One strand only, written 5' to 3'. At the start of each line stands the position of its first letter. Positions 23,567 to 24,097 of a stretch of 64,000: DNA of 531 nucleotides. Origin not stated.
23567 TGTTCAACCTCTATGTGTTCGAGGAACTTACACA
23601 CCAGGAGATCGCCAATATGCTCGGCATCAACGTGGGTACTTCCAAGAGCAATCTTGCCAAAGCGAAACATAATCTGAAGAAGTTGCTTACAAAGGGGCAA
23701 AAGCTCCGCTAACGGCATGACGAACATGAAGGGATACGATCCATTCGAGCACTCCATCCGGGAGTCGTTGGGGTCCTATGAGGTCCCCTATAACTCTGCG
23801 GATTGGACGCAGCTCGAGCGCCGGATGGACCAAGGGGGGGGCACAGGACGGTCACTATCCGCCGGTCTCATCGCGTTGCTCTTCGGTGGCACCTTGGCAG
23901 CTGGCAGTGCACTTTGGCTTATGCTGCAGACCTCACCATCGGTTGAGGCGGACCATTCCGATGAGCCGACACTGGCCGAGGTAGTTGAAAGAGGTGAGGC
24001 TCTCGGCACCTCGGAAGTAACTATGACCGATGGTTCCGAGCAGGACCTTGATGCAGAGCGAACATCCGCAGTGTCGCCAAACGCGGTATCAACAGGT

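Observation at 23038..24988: ECF sigma factor paired with a membrane-anchored anti-sigma-like protein that carries a T9SS type-B secretion signal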

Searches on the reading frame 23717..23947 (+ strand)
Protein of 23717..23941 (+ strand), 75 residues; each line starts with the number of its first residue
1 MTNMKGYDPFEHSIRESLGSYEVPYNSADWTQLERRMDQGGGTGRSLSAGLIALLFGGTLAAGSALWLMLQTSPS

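Call 45: search_solved_structures(query=A3, max_evalue=10, show_alignments=3)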
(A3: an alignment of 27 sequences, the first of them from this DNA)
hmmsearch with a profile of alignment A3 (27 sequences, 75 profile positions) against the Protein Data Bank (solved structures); distinct sequences matched with E-value up to 10: 13.
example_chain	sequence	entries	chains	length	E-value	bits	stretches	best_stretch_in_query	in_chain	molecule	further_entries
7osv_A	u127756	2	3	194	2.8e-09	40.3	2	20-40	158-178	DeNovoTIM6-SB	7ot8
6z2i_A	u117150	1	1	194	2.7e-07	33.9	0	20-39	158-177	de novo designed TIM barrel DeNovoTIM6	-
7osu_A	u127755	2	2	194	0.0054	20.1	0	20-39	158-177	sTIM11noCys-SB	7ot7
8r8n_A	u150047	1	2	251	0.016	18.6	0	20-39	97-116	HalluTIM2-2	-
7p12_A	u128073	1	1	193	0.22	14.9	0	20-39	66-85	DeNovoTIM13-SB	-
2loq_A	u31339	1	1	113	0.32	14.4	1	31-67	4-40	Interferon alpha-inducible protein 27-like protein 1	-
5jpq_i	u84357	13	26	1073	0.36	14.3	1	16-48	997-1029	Kre33 | RNA cytidine acetyltransferase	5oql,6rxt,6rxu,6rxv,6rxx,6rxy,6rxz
9aym_A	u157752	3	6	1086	0.37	14.2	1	16-48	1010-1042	RNA cytidine acetyltransferase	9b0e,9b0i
5fsb_A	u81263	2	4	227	0.52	13.8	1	24-51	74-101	TECTONIN 2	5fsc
6cfw_D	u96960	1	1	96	1.4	12.4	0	34-69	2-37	MBH subunit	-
8ck9_A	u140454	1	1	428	1.5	12.3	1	27-66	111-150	Peroxidase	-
8r8o_A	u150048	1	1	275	2.4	11.6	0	20-39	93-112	HalluTIM3-1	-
8xks_T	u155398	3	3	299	2.4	11.6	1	32-70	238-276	Moc31 | CrTam31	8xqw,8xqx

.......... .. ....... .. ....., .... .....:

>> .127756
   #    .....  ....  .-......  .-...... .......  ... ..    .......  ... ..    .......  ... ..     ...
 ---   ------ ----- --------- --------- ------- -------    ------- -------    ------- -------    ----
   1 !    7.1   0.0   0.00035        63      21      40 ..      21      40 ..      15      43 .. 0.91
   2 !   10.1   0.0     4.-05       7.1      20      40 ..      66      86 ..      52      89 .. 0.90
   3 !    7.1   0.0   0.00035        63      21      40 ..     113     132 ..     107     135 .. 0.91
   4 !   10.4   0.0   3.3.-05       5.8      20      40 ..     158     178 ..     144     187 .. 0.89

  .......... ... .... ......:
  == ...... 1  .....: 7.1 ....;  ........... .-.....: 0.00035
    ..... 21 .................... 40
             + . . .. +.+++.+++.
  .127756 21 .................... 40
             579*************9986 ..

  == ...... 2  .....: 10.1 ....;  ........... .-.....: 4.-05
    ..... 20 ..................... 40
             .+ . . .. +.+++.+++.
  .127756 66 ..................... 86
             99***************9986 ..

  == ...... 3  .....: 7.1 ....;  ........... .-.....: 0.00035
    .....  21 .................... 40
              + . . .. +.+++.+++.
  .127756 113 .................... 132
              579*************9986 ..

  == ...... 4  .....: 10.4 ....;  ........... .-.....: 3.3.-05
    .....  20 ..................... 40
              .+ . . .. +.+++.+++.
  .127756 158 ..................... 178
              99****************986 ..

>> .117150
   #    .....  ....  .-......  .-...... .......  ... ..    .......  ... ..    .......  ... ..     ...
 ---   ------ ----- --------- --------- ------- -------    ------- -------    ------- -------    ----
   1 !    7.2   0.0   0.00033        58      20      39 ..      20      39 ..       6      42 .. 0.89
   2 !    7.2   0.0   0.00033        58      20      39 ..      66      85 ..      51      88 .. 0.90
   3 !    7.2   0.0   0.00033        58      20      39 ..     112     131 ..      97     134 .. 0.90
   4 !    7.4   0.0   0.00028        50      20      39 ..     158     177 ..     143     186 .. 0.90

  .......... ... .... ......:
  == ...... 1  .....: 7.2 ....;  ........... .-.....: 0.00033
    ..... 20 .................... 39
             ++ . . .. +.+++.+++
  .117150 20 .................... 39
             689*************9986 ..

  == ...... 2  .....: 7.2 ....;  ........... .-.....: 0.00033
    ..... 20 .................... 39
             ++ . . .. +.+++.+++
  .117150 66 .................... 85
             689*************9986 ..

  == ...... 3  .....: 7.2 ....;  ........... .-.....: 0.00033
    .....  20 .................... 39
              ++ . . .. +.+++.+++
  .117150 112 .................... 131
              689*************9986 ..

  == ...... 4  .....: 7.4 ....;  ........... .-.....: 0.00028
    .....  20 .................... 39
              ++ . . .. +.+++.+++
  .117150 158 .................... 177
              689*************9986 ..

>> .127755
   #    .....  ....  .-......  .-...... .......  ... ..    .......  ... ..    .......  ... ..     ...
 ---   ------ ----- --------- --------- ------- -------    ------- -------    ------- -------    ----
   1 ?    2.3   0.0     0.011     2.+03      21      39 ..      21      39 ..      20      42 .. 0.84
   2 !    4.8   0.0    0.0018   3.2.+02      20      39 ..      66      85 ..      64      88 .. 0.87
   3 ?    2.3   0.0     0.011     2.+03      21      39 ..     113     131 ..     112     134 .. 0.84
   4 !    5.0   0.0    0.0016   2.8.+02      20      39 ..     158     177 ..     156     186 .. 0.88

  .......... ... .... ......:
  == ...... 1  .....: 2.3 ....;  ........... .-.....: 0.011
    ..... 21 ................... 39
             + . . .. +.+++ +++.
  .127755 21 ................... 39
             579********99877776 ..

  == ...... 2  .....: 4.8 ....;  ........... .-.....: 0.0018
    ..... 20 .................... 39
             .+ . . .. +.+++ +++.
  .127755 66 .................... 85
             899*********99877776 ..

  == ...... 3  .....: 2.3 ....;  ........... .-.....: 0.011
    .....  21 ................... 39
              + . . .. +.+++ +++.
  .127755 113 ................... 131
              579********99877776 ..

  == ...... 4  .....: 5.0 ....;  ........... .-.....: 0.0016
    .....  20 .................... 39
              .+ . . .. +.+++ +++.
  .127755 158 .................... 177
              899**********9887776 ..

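Call 47: find_homologous_proteins(query=A3, max_evalue=0.01)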
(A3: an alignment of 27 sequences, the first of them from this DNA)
Query A3 (27 sequences) (77 aa, profile of the alignment): 19 proteins with E <= 0.01 among 7479 candidates.
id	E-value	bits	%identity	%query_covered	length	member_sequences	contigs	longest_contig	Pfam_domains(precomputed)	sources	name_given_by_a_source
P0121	2.6e-22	97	53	95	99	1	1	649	-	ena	-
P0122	2.6e-21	93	50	86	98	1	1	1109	-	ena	-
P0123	2.4e-20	90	50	79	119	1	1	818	-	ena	-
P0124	8.4e-20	88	51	92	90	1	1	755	-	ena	-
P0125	3.3e-19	87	63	39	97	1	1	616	-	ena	-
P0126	8.8e-19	85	49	97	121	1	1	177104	-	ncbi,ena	-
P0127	1.7e-12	65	25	74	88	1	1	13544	-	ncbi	ncbi:MAG: hypothetical protein RLY35_936, partial [Bacteroidota bacterium]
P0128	1.4e-9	56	-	-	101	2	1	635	-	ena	-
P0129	2.7e-9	55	-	-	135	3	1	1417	-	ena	-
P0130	6.4e-9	54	30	30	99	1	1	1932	-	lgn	-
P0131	6.8e-9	54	36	51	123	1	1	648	-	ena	-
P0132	1.2e-7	50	-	-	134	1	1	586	-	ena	-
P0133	1.4e-7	49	-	-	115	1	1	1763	-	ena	-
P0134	2.8e-7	48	-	-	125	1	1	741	-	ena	-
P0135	7.0e-7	47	23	51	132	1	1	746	-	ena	-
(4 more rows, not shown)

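Call 67: search_protein_representatives(protein=window:23717-23941:+)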
Query: 75 residues. Proteins with E-value up to 0.001 (for the whole library): 109; up to 1e-10: 12; up to 1e-30: 0. The best 109 are listed.
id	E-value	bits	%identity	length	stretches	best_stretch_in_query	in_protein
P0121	2.0e-17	79.0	55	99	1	4-74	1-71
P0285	2.6e-17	78.6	57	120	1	5-71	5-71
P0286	1.0e-15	73.5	38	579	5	8-36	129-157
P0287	3.9e-15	71.7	51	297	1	4-73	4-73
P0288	3.0e-14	68.9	59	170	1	4-72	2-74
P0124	5.3e-14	68.1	50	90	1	3-74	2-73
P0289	5.6e-14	68.1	51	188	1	3-72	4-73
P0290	1.4e-13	66.8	53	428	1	6-71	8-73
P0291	1.1e-12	63.9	32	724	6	12-40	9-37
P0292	2.8e-12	62.7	54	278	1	4-69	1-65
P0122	9.9e-12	60.9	48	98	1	5-70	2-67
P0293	3.5e-11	59.2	34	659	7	8-42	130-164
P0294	1.8e-10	56.9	48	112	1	4-71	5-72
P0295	1.8e-10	56.9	33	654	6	8-39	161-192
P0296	2.8e-10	56.3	32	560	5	8-39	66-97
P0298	5.0e-10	55.5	34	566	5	8-38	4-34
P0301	1.8e-09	53.8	34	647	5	9-37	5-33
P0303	2.2e-09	53.5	35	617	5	9-39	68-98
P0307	8.7e-09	51.6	36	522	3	5-59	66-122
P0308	9.3e-09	51.5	29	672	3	8-53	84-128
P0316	3.1e-08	49.8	42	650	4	8-35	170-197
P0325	3.0e-07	46.7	41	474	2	8-43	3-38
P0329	1.0e-06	45.1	36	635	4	10-39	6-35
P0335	2.8e-06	43.7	32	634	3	9-56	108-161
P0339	4.8e-06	42.9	35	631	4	9-57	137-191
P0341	6.1e-06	42.6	34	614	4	8-39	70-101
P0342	6.2e-06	42.6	42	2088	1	18-41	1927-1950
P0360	5.7e-05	39.5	43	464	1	8-74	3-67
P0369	1.2e-04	38.5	32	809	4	9-39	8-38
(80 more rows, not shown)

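Call 69: search_protein_families(library=pfam, proteins=[P0286, P0291, P0293, P0295, P0298, P0301, P0308, P0325, P0342, P0369], max_evalue=0.01)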
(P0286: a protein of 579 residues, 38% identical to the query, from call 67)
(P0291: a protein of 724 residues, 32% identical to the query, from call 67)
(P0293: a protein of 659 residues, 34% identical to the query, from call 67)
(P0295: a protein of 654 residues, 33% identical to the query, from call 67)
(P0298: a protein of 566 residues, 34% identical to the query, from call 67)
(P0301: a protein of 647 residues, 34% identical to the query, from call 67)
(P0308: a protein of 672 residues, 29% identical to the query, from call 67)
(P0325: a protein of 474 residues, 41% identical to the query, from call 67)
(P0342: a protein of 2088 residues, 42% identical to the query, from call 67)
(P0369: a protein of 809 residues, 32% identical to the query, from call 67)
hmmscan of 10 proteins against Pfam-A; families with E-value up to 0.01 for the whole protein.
P0286 (579 aa): 2 families
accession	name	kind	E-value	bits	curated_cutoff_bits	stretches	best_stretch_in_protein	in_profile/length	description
PF13568.12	OMP_b-brl_2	-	4.9e-11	43.4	27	1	372-488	12-130/175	Outer membrane protein beta-barrel domain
PF13505.12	OMP_b-brl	-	6.1e-08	33.5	28.7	1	379-571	26-175/175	Outer membrane protein beta-barrel domain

P0291 (724 aa): 2 families
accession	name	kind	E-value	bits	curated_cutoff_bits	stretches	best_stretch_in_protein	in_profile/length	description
PF13568.12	OMP_b-brl_2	-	1.9e-06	28.5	27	1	534-703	34-172/175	Outer membrane protein beta-barrel domain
PF13505.12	OMP_b-brl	-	3.6e-05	24.4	28.7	1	518-719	24-172/175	Outer membrane protein beta-barrel domain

P0293 (659 aa): 2 families
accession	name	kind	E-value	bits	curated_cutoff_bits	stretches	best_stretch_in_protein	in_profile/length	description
PF13568.12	OMP_b-brl_2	-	1.7e-06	28.6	27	1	446-609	9-156/175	Outer membrane protein beta-barrel domain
PF13505.12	OMP_b-brl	-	0.00067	20.3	28.7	1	448-618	22-149/175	Outer membrane protein beta-barrel domain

P0295 (654 aa): 1 family
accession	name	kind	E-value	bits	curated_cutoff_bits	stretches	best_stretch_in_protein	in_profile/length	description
PF13568.12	OMP_b-brl_2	-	4.6e-07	30.5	27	1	468-635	8-167/175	Outer membrane protein beta-barrel domain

P0298 (566 aa): 2 families
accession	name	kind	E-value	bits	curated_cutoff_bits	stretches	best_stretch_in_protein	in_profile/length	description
PF13568.12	OMP_b-brl_2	-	1.2e-07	32.4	27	1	362-535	21-170/175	Outer membrane protein beta-barrel domain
PF13505.12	OMP_b-brl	-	0.0018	18.9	28.7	0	360-528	28-149/175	Outer membrane protein beta-barrel domain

P0301 (647 aa): 3 families
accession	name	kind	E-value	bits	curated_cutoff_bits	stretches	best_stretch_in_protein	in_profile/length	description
PF13568.12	OMP_b-brl_2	-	2.4e-08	34.7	27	1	449-606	23-165/175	Outer membrane protein beta-barrel domain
PF13505.12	OMP_b-brl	-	1.6e-06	28.9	28.7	1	434-606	19-149/175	Outer membrane protein beta-barrel domain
PF03797.25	Autotransporter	-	0.0085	16.3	26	0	435-532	36-135/255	Autotransporter beta-domain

P0308 (672 aa): 3 families
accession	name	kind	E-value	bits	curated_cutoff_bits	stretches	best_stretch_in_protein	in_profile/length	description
PF13568.12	OMP_b-brl_2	-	3.7e-06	27.6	27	1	427-537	38-131/175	Outer membrane protein beta-barrel domain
PF13505.12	OMP_b-brl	-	0.00034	21.2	28.7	1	426-530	41-111/175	Outer membrane protein beta-barrel domain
PF05133.19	SPP1_portal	-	0.00049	19.6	25.5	1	217-275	33-88/416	Phage portal protein, SPP1 Gp6-like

P0325 (474 aa): 2 families
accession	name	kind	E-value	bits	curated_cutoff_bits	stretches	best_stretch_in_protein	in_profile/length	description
PF18911.6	PKD_4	-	0.0002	21.8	27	1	319-370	30-83/85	PKD domain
PF00801.26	PKD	-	0.0088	16.5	23.5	0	320-365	26-74/80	PKD domain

P0342 (2088 aa): 4 families
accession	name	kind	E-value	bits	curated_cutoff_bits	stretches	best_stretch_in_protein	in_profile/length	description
PF18676.6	MBG_2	-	1.6e-215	698.7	25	15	929-1000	1-72/72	MBG domain (YGX type)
PF18998.6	Flg_new_2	-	1.4e-38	131.2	23.6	3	549-619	2-72/73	Divergent InlB B-repeat domain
PF09479.16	Flg_new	-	2.1e-14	53.8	27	1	698-768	1-65/65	Listeria-Bacteroides repeat domain (List_Bact_rpt)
PF00041.27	fn3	-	3.4e-10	40.4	25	0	1922-1977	21-66/84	Fibronectin type III domain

P0369 (809 aa): 3 families
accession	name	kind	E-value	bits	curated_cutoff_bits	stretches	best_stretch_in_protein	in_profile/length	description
PF13568.12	OMP_b-brl_2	-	9.5e-09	36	27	1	601-768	36-159/175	Outer membrane protein beta-barrel domain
PF13505.12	OMP_b-brl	-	0.00016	22.4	28.7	1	603-777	42-152/175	Outer membrane protein beta-barrel domain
PF23398.1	FAZ1_cons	-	0.00093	19.5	27.5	0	94-123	10-39/93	FAZ1, conserved domain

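Call 70: find_encoding_contigs(protein=P0291, flank=5000, max_places=4)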
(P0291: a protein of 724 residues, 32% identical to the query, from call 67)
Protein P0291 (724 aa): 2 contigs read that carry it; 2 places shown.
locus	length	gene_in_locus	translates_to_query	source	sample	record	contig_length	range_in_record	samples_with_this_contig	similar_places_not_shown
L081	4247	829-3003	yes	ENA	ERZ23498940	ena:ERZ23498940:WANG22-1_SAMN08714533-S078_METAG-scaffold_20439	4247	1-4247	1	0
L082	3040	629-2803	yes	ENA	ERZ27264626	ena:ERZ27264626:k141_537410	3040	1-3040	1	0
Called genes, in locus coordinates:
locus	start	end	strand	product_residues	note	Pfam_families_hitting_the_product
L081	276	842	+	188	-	PF07638:Sigma70_ECF, PF04542:Sigma70_r2, PF08281:Sigma70_r4_2, PF04545:Sigma70_r4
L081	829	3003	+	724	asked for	PF13568:OMP_b-brl_2 (weak)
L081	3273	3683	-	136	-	-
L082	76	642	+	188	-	PF07638:Sigma70_ECF, PF04542:Sigma70_r2, PF08281:Sigma70_r4_2, PF04545:Sigma70_r4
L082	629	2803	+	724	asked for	PF13568:OMP_b-brl_2 (weak)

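Call 71: find_encoding_contigs(protein=P0286, flank=5000, max_places=4)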
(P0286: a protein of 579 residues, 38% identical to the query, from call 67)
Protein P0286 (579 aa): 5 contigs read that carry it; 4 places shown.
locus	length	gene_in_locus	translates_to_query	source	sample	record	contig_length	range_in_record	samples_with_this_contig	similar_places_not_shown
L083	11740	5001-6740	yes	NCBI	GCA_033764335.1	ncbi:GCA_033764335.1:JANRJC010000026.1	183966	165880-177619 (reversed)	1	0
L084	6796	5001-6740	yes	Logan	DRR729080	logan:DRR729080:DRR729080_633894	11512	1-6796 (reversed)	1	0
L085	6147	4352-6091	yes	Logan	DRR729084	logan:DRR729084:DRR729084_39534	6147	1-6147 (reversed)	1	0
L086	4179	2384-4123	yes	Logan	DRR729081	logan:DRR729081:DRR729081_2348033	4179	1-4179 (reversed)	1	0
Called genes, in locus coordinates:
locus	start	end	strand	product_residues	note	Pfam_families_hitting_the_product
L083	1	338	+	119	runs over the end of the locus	PF02410:RsfS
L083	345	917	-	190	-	PF12799:LRR_4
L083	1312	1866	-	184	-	-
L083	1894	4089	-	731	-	PF00270:DEAD, PF04851:ResIII (weak), PF00271:Helicase_C, PF16124:RecQ_Zn_bind, PF09382:RQC, PF00570:HRDC, PF21220:RecQ-1-like_HTH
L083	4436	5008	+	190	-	PF07638:Sigma70_ECF, PF04542:Sigma70_r2, PF08281:Sigma70_r4_2, PF04545:Sigma70_r4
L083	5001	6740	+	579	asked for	PF13505:OMP_b-brl, PF13568:OMP_b-brl_2 (weak)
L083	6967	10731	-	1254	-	PF05378:Hydant_A_N, PF01968:Hydantoinase_A, PF02538:Hydantoinase_B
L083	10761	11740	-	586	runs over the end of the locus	PF13589:HATPase_c_3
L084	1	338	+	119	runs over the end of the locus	PF02410:RsfS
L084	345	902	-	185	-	PF12799:LRR_4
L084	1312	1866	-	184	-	-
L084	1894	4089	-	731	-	PF00270:DEAD, PF04851:ResIII (weak), PF00271:Helicase_C, PF16124:RecQ_Zn_bind, PF09382:RQC, PF00570:HRDC, PF21220:RecQ-1-like_HTH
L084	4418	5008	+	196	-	PF07638:Sigma70_ECF, PF04542:Sigma70_r2, PF08281:Sigma70_r4_2, PF04545:Sigma70_r4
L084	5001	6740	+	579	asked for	PF13505:OMP_b-brl, PF13568:OMP_b-brl_2 (weak)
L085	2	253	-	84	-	?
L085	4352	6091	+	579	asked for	PF13505:OMP_b-brl, PF13568:OMP_b-brl_2 (weak)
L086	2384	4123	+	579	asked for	PF13505:OMP_b-brl, PF13568:OMP_b-brl_2 (weak)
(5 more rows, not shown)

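Call 77: search_protein_families(library=pfam, alignment_id=A5, max_evalue=0.001)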
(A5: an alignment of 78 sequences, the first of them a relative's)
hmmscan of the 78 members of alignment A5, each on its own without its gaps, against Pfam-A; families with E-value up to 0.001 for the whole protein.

A. member 1, P0286 (579 aa): 2 families
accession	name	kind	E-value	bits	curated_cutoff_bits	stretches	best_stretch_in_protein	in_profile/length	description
PF13568.12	OMP_b-brl_2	-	4.9e-11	43.4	27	1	372-488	12-130/175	Outer membrane protein beta-barrel domain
PF13505.12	OMP_b-brl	-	6.1e-08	33.5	28.7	1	379-571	26-175/175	Outer membrane protein beta-barrel domain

B. families by the number of members that match (of 78 scanned): 55 families (the first 25 are shown)
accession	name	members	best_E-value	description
PF13568.12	OMP_b-brl_2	35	7.5e-14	Outer membrane protein beta-barrel domain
PF13505.12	OMP_b-brl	29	9e-09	Outer membrane protein beta-barrel domain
PF18911.6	PKD_4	24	3.3e-29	PKD domain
PF00801.26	PKD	23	2.9e-23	PKD domain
PF13585.12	CHU_C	18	2.1e-15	CHU_C Type IX secretion signal domain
PF11751.14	PorP_SprF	3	1e-23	Type IX secretion system membrane protein PorP/SprF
PF16820.11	PKD_3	2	1.9e-05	PKD-like domain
PF01978.25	TrmB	1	1.6e-25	Sugar-specific transcriptional regulator TrmB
PF12802.13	MarR_2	1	1.3e-21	MarR family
PF09339.16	HTH_IclR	1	3.9e-20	IclR helix-turn-helix domain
PF13730.12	HTH_36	1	1.1e-19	Helix-turn-helix domain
PF14493.12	HTH_40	1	5.3e-18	Helix-turn-helix domain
PF01022.26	HTH_5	1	1.6e-17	Bacterial regulatory protein, arsR family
PF03428.19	RP-C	1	1.3e-16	Replication protein C N-terminal domain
PF09202.17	Rio2_N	1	2e-16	Rio2, N-terminal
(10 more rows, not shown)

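Call 78: search_protein_families(library=ncbifam, alignment_id=A5, max_evalue=0.01)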
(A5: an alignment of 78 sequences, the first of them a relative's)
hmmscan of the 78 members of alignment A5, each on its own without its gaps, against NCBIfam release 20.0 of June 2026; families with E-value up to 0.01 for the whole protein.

A. member 1, P0286 (579 aa): 0 families

B. families by the number of members that match (of 78 scanned): 36 families (the first 25 are shown)
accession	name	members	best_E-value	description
TIGR00864.1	PCC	20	2.7e-12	polycystin cation channel protein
TIGR04131.1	Bac_Flav_CTERM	18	1.9e-12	T9SS type B sorting domain-containing protein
NF052311.1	T9SS_PorT_SprT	14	2.8e-07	type IX secretion/gliding motility protein PorT/SprT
NF049866.1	outer_TDE1717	7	2e-07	TDE1717 family outer membrane beta-barrel protein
NF033761.1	gliding_GltJ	7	5.7e-05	adventurous gliding motility protein GltJ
TIGR03769.1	P_ac_wall_RPT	6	1.3e-05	TIGR03769 domain-containing protein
NF058578.1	CPR_pilus_PamR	4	0.00044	pilus system RbmA-like protein PamR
TIGR03519.1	T9SS_PorP_fam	3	1.2e-26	PorP/SprF family type IX secretion system membrane protein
NF040939.2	trans_reg_lrs14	1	1.2e-19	Lrs14 family HTH-type transcriptional regulator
NF053606.1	Sta1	1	6.6e-17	Sta1 family transcriptional regulator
NF047406.1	TransRegPerRTherm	1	1.5e-14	manganese-dependent transcriptional regulator PerR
NF007342.0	PRK09834.1-4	1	4.1e-13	DNA-binding transcriptional regulator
NF053755.1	MsvR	1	5e-13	transcriptional factor MsvR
NF053610.1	Sso10a_fam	1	9.9e-12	Sso10a family chromatin protein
NF033788.1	HTH_metalloreg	1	1.2e-08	metalloregulator ArsR/SmtB family transcription factor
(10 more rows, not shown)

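Call 80: search_protein_families(library=pfam, proteins=[P0335, P0339, P0341, P0360, P0296, P0307], max_evalue=0.001)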
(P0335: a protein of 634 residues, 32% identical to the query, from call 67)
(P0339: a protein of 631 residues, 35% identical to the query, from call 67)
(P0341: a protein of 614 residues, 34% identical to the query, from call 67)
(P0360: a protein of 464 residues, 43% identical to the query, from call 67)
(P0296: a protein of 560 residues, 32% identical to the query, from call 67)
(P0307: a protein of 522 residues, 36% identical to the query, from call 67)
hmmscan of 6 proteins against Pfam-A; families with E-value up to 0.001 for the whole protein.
P0335 (634 aa): 1 family
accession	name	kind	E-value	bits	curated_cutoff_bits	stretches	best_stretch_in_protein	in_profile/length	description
PF11751.14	PorP_SprF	-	1e-23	84.7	22.3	1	353-612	21-264/273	Type IX secretion system membrane protein PorP/SprF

P0339 (631 aa): 1 family
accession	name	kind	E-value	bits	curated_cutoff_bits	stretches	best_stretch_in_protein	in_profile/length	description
PF11751.14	PorP_SprF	-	1.9e-19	70.7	22.3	1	347-591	15-248/273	Type IX secretion system membrane protein PorP/SprF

P0341 (614 aa): 1 family
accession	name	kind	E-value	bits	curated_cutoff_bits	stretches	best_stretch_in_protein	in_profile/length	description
PF11751.14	PorP_SprF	-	1.5e-21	77.6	22.3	1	335-574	20-248/273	Type IX secretion system membrane protein PorP/SprF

P0360 (464 aa): 0 families

P0296 (560 aa): 3 families
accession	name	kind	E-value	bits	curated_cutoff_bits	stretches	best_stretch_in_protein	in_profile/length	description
PF18911.6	PKD_4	-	5.2e-17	62.1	27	2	313-371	12-74/85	PKD domain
PF00801.26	PKD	-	4.3e-14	52.7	23.5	2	317-371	13-71/80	PKD domain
PF13585.12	CHU_C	-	6.2e-08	33.1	27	1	473-556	5-84/86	CHU_C Type IX secretion signal domain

P0307 (522 aa): 3 families
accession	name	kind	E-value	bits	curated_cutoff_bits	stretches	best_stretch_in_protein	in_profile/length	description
PF00801.26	PKD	-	6.8e-13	48.9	23.5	1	284-337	14-71/80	PKD domain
PF18911.6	PKD_4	-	9.3e-12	45.3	27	2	279-335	12-72/85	PKD domain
PF13585.12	CHU_C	-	2.5e-10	40.8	27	1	435-519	3-84/86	CHU_C Type IX secretion signal domain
